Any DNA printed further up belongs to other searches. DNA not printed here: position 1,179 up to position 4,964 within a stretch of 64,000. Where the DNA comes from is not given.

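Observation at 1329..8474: Tandem pair of giant (~1160 aa) flagellins, 3-4 times the size of typical flagellins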

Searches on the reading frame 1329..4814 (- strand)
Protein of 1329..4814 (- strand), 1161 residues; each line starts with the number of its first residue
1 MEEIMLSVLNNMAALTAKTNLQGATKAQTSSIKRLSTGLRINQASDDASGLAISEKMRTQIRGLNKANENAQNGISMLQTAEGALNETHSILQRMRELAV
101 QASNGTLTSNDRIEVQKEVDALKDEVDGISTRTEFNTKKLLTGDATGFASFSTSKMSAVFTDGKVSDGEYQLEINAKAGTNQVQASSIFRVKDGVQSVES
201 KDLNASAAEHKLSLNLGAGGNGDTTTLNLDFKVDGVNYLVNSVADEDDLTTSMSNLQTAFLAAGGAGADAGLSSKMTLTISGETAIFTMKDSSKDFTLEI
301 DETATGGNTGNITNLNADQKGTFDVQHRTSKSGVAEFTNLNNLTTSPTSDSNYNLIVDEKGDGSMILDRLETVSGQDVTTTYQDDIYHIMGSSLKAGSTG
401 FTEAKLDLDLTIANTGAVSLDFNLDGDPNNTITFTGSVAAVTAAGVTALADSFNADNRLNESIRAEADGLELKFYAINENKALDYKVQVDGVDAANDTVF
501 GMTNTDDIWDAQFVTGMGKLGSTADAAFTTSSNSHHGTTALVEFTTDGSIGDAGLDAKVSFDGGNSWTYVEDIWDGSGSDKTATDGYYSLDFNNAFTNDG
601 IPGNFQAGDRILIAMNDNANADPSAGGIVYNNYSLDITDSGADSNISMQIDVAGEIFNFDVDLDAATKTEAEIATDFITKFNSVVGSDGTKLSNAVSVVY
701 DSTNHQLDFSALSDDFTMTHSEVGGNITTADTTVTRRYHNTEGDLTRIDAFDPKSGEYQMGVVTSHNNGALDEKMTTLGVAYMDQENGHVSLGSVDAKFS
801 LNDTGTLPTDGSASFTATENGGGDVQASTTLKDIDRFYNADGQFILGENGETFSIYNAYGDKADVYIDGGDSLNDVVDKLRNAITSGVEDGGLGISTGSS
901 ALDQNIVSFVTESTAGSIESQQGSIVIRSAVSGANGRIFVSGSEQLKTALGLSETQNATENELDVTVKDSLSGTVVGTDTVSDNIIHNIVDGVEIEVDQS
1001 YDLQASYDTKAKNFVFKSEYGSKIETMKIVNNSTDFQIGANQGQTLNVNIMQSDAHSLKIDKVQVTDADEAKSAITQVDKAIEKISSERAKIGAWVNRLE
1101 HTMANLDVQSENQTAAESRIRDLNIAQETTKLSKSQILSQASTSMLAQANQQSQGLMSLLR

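Call 3: search_protein_families(library=pfam, proteins=[window:1329-4814:-], max_evalue=0.01)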
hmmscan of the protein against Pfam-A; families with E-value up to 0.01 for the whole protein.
window:1329-4814:- (1161 aa): 2 families
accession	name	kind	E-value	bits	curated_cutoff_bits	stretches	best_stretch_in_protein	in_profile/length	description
PF00669.25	Flagellin_N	-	1.2e-39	136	26.6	1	9-145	2-138/139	Bacterial flagellin N-terminal helical region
PF00700.27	Flagellin_C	-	1.7e-22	80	23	1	1076-1160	2-86/86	Bacterial flagellin C-terminal helical region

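Call 5: search_protein_families(library=ncbifam, proteins=[window:1329-4814:-], max_evalue=0.01)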
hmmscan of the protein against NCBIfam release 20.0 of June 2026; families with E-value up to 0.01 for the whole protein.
window:1329-4814:- (1161 aa): 26 families (the best 25 are shown)
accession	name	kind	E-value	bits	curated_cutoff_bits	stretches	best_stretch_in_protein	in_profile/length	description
NF009446.0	PRK12804.1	subfamily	1.9e-75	254.2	352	2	10-213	5-210/301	flagellin Hag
NF009444.0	PRK12802.1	equivalog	5.4e-66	223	332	2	5-147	2-144/282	flagellin domain-containing protein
NF006466.0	PRK08869.1-1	subfamily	6.6e-66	223.4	426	2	6-276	3-272/377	flagellin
NF006468.0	PRK08869.1-3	subfamily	5.4e-65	219.9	436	2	5-154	2-150/378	polar flagellin E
NF006469.0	PRK08869.1-4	equivalog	8.7e-61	206.3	627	2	6-257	3-251/377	flagellin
NF009448.0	PRK12806.1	equivalog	4.6e-58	197.2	531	2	8-154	4-150/475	flagellin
NF038071.1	lat_flg_LafA_2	exception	3.4e-56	190.7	365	2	6-194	3-182/284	lateral flagellin LafA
NF006467.0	PRK08869.1-2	subfamily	6.6e-56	190.1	443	2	9-147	5-144/400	flagellin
NF005294.0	PRK06819.1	subfamily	1.4e-51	176.2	387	2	6-146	2-143/376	FliC/FljB family flagellin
NF009449.0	PRK12807.1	subfamily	7.4e-51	173.4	347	2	25-185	20-184/287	flagellin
NF006470.0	PRK08869.1-5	equivalog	4.9e-46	157.7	423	2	5-273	1-247/388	flagellin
NF009450.0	PRK12808.1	equivalog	4.9e-45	155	476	2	29-145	24-140/476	flagellin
NF005953.0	PRK08026.1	subfamily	9.9e-45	154.1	619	2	11-426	8-342/548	FliC/FljB family flagellin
NF009445.0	PRK12803.1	equivalog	8.4e-41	140.3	450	2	11-209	6-193/335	flagellin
NF009447.0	PRK12805.1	equivalog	2.3e-38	132.4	404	2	10-151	5-146/287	FliC/FljB family flagellin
TIGR02550.1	flagell_flgL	equivalog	1.1e-22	81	127.2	2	10-259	4-225/387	flagellar hook-associated protein FlgL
NF033876.2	flagella_HExxH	equivalog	1.1e-15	57.9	205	2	973-1092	280-384/384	flagellinolysin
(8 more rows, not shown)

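Call 9: find_related_loci(query=window:1329-4814:-, collection=genome_contigs, flank=10000)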
Query window:1329-4814:- (1161 aa) in genome_contigs; peptide patterns used: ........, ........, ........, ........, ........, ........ (x = any residue, [..] = any of these).
60 stretches matched a pattern, but none encodes a relative of the query by tblastn (E <= 1e-3).

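Call 11: find_homologous_proteins(query=window:1329-4814:-, max_evalue=1e-10)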
Query window:1329-4814:- (1161 aa): 4361 proteins with E <= 1e-10 among 8000 candidates; the best 120 are listed.
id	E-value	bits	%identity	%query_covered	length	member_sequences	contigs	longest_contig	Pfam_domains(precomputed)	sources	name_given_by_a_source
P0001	0.0e+0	2320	93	100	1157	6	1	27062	PF00700.28,PF00669.26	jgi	-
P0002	0.0e+0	1868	76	100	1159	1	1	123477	PF00700.28,PF00669.26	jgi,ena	-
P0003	0.0e+0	1822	75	100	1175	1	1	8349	PF00700.28,PF00669.26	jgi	jgi:flagellin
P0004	0.0e+0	1694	69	100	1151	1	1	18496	PF00700.28,PF00669.26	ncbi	-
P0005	0.0e+0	1671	69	100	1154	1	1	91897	PF00700.28,PF00669.26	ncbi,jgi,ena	-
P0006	0.0e+0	1649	68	98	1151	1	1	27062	PF00700.28,PF00669.26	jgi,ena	-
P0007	0.0e+0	1168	54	100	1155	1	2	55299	PF00700.28,PF00669.26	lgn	-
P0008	0.0e+0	1141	55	100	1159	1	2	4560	PF00700.28,PF00669.26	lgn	-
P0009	0.0e+0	1141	54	99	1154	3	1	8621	PF00700.28,PF00669.26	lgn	-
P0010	6.7e-278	943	62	36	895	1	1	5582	PF00700.28,PF00669.26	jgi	-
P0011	7.8e-267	906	62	36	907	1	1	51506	PF00700.28,PF00669.26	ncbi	-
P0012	5.0e-213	728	64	36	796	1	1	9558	PF00700.28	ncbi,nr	ncbi:hypothetical protein JXR93_02515, partial [bacterium]|nr:hypothetical protein [bacterium]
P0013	2.1e-208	713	39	100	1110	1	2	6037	PF00700.28,PF00669.26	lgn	-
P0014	4.4e-157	543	43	34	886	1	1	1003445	PF00700.28,PF00669.26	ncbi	-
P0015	1.3e-154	535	43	34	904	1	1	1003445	PF00700.28,PF00669.26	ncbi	-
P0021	1.2e-142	495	43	38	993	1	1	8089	PF00700.28,PF00669.26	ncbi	-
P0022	2.8e-142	494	40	35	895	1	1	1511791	PF00700.28,PF00669.26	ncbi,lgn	-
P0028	2.4e-138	481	46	30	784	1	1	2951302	PF00700.28,PF00669.26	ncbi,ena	-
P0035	6.0e-133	463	41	33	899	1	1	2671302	PF00700.28,PF00669.26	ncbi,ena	-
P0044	1.1e-130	456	42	33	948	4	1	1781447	PF00700.28,PF00669.26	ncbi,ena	-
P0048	1.1e-129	452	41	34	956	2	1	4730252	PF00700.28,PF00669.26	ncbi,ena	-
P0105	3.5e-116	408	37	33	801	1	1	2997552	PF00700.28,PF00669.26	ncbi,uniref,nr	ncbi:flagellin [Geovibrio thiophilus]|uniref:Flagellin n=1 Tax=Geovibrio thiophilus TaxID=139438 Rep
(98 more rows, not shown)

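Call 19: search_solved_structures(query=window:1329-4814:-, max_evalue=0.001)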
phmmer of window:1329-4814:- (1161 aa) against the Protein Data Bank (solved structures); distinct sequences matched with E-value up to 0.001: 81 (the best 60 are shown).
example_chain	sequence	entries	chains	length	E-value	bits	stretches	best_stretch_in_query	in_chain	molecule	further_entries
9au6_A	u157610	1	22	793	1.4e-107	364.2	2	768-1160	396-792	Flagellin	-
8jmv_A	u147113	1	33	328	3.9e-69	236.9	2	8-146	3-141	Flagella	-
9hpz_A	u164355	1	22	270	2.3e-63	217.8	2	8-146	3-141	Flagellin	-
5wjx_A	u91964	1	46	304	9.2e-62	212.5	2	8-163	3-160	Flagellin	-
5wjt_A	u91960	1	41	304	1.3e-61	212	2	8-164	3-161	Flagellin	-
6gow_D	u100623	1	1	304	1.3e-61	212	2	8-164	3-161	Flagellin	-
5maw_D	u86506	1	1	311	1.8e-61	211.5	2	9-163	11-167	Flagellin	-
5wjy_A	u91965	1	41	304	3.1e-61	210.8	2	8-164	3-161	Flagellin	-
5wjv_A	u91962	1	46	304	3.9e-61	210.5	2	8-164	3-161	Flagellin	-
6t17_A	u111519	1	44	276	4.8e-61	210.1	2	8-145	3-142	Flagellin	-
5wjz_A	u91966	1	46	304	1.1e-60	209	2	8-164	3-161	Flagellin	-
5wju_A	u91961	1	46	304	1.1e-60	208.9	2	8-164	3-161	Flagellin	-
5wjw_A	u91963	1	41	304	2.2e-60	208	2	8-164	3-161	Flagellin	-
10pl_Ba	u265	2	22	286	4e-58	200.5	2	9-144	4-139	Flagellin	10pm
10lm_A3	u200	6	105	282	6.9e-58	199.7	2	9-144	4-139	Flagellin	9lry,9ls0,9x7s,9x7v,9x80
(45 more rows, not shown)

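Call 21: search_solved_structures(query=window:1329-4814:-, max_evalue=1e-100, show_alignments=1)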
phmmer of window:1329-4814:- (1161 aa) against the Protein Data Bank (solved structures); distinct sequences matched with E-value up to 1e-100: 1.
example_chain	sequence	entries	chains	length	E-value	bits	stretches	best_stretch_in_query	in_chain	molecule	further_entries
9au6_A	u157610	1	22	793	1.4e-107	364.2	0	768-1160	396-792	Flagellin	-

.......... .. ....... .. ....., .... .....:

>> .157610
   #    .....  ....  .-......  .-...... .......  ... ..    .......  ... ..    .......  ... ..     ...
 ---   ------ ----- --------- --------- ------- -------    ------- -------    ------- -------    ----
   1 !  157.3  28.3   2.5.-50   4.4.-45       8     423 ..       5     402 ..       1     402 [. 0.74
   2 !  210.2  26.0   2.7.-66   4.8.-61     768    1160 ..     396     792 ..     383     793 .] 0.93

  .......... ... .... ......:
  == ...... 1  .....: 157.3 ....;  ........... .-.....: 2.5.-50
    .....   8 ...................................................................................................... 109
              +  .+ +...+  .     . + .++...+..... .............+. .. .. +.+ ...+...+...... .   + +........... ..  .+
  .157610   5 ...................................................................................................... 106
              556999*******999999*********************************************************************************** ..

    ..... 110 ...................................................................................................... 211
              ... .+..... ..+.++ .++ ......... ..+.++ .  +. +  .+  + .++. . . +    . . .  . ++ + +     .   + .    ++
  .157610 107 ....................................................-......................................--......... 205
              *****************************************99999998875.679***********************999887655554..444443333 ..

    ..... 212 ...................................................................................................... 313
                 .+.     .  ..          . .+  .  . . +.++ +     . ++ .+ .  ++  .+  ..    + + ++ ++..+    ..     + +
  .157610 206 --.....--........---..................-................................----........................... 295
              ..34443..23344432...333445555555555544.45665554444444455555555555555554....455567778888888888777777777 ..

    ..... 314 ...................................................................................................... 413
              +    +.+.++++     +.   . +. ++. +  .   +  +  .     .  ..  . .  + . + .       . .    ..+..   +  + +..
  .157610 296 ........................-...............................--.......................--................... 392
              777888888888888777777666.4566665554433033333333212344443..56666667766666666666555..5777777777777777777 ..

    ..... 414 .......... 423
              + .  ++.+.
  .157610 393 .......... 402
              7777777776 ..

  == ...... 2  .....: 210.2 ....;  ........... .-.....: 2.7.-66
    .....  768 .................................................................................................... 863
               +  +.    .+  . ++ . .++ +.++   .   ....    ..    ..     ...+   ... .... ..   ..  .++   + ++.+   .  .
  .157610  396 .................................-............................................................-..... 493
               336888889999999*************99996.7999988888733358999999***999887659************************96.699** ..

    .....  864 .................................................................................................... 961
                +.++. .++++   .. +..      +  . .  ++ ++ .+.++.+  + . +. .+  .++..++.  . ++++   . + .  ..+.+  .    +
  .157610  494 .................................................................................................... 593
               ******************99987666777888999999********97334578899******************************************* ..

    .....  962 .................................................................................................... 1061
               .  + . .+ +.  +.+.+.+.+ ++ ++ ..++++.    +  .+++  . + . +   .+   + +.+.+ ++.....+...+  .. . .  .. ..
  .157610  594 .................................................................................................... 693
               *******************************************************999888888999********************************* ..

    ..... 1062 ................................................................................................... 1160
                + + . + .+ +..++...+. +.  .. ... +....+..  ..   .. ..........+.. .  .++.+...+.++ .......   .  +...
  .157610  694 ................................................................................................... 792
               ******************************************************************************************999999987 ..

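Call 31: find_encoding_contigs(protein=window:1329-4814:-, flank=10000, max_places=4)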
Protein window:1329-4814:- (1161 aa): no gene with exactly this product is on record in the collection.

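Call 33: find_encoding_contigs(protein=P0001, flank=10000, max_places=3)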
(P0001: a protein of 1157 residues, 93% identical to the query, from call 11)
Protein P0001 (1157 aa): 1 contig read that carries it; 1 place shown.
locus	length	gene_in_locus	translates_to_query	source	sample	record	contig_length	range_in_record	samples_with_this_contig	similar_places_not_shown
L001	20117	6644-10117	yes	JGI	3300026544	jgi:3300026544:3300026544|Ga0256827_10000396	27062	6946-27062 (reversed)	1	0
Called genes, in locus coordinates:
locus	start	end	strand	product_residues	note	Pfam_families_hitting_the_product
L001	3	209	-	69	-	?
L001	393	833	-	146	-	PF01880:Desulfoferrodox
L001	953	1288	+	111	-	-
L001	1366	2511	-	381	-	PF07690:MFS_1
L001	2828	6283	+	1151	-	PF00669:Flagellin_N, PF00700:Flagellin_C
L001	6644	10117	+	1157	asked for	PF00669:Flagellin_N, PF00700:Flagellin_C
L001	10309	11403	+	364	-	PF07690:MFS_1, PF12832:MFS_1_like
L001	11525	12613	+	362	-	PF02119:FlgI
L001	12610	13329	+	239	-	PF10135:Rod-binding, PF01551:Peptidase_M23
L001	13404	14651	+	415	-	PF05221:AdoHcyase, PF02826:2-Hacid_dh_C (weak), PF00670:AdoHcyase_NAD, PF07991:KARI_N (weak)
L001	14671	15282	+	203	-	PF01209:Ubie_methyltran, PF05175:MTS (weak), PF13489:Methyltransf_23, PF01728:FtsJ (weak), PF13847:Methyltransf_31, PF08241:Methyltransf_11, PF08242:Methyltransf_12, PF13649:Methyltransf_25, +2 more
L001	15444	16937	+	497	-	PF00289:Biotin_carb_N, PF02786:CPSase_L_D2, PF02222:ATP-grasp, PF07478:Dala_Dala_lig_C, PF02785:Biotin_carb_C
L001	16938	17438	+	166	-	PF25919:BSH_CusB (faint), PF00364:Biotin_lipoyl, PF25917:BSH_RND (weak), PF25984:BSH_YknX (faint)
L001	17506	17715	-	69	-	PF00313:CSD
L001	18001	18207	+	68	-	PF04325:DUF465 (faint)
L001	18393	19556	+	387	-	PF00155:Aminotran_1_2, PF00266:Aminotran_5, PF04864:Alliinase_C (weak), PF01053:Cys_Met_Meta_PP (faint)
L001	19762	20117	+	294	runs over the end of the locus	PF05681:Fumerase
